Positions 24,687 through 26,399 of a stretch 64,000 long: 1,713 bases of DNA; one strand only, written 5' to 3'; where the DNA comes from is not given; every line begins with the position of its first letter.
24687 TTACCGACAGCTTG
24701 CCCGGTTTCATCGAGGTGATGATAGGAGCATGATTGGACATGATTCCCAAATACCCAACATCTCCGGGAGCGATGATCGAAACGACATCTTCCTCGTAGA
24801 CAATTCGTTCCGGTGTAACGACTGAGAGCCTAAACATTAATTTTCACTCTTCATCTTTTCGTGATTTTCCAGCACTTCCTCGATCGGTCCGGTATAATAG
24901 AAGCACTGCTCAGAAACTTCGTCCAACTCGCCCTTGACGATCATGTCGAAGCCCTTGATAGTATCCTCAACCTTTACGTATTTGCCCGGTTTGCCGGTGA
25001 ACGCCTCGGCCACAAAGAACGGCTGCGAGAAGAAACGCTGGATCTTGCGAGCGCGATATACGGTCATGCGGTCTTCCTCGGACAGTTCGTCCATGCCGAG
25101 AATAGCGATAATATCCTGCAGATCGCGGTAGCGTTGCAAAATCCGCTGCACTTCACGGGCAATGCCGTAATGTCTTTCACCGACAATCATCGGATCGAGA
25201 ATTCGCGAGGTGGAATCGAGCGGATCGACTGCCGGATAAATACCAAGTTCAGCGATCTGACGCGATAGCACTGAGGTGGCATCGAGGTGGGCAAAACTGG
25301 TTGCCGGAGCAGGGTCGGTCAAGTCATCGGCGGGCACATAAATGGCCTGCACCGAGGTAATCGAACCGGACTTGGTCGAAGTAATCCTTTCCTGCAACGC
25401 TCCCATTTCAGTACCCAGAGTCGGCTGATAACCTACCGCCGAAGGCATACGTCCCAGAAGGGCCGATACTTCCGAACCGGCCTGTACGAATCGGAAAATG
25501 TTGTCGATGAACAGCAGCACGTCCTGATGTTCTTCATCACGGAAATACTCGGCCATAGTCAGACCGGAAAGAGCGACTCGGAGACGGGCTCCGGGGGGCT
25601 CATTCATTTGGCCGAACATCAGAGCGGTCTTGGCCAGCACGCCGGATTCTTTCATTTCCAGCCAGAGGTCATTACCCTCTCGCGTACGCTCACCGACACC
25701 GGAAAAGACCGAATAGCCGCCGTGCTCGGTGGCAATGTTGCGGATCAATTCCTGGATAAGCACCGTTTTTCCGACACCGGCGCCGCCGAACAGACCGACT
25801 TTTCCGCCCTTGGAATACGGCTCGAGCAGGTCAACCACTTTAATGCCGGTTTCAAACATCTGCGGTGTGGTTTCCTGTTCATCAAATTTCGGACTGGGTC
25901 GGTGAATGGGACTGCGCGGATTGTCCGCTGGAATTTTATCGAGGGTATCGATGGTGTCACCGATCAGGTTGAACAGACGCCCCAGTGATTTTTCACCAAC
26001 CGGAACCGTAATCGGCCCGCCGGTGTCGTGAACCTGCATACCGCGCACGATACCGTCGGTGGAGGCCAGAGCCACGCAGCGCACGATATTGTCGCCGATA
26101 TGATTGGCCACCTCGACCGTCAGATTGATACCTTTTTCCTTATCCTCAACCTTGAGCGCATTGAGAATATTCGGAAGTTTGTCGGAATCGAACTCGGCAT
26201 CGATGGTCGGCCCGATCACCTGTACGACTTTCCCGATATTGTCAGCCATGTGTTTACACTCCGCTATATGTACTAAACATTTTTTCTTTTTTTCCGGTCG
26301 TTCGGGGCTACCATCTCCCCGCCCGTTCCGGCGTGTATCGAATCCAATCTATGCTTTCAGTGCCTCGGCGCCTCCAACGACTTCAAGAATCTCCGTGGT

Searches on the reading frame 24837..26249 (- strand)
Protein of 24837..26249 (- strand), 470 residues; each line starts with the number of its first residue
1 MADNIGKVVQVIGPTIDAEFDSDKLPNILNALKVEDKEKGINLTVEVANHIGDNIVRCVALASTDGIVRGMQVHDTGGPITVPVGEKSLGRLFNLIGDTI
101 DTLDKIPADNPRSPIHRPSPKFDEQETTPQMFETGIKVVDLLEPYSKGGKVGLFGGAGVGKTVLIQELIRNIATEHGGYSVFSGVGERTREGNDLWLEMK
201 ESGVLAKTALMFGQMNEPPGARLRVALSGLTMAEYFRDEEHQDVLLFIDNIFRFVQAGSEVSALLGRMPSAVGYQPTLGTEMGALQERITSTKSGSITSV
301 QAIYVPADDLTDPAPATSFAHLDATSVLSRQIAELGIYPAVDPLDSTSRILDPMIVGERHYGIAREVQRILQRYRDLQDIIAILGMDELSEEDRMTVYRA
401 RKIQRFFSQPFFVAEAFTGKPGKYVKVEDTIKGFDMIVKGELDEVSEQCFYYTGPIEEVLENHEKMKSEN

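Call 70: find_homologous_proteins(query=window:24837-26249:-, max_evalue=1e-100)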
Query window:24837-26249:- (470 aa): 8000 proteins with E <= 1e-100 among 8000 candidates; the best 120 are listed.
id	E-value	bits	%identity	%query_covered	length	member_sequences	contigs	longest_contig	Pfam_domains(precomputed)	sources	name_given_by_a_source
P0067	0.0e+0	1048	100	100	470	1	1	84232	PF02874.30,PF00006.32,PF22919.2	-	-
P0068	0.0e+0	1020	98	100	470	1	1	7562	PF02874.30,PF00006.32,PF22919.2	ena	-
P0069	3.8e-298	1007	97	100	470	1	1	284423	PF02874.30,PF00006.32,PF22919.2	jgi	jgi:F-type H+-transporting ATPase subunit beta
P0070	2.9e-293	991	94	100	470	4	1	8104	PF02874.30,PF00006.32,PF22919.2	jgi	-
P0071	3.2e-293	991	94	100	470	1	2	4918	PF02874.30,PF00006.32,PF22919.2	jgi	jgi:F-type H+-transporting ATPase subunit beta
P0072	6.9e-291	983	94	100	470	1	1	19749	PF02874.30,PF00006.32,PF22919.2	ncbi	-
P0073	8.9e-291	983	93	100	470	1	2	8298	PF02874.30,PF00006.32,PF22919.2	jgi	jgi:F-type H+-transporting ATPase subunit beta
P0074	2.3e-288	975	93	100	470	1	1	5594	PF02874.30,PF00006.32,PF22919.2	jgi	jgi:F-type H+-transporting ATPase subunit beta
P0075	5.3e-286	967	92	100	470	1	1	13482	PF02874.30,PF00006.32,PF22919.2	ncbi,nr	ncbi:MAG: F0F1 ATP synthase subunit beta [FCB group bacterium]|nr:F0F1 ATP synthase subunit beta [FC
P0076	7.7e-282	953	91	99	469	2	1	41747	PF02874.30,PF00006.32,PF22919.2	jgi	-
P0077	1.6e-280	949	90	100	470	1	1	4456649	PF02874.30,PF00006.32,PF22919.2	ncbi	ncbi:MAG: F0F1 ATP synthase subunit beta [Candidatus Zixiibacteriota bacterium]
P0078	1.6e-280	949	90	100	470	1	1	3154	PF02874.30,PF00006.32,PF22919.2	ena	-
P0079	1.2e-279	946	91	100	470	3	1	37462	PF02874.30,PF00006.32,PF22919.2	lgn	-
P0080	2.5e-279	945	90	100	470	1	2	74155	PF02874.30,PF00006.32,PF22919.2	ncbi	ncbi:MAG: F0F1 ATP synthase subunit beta [candidate division Zixibacteria bacterium]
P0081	2.6e-279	945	90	100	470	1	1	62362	PF02874.30,PF00006.32,PF22919.2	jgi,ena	-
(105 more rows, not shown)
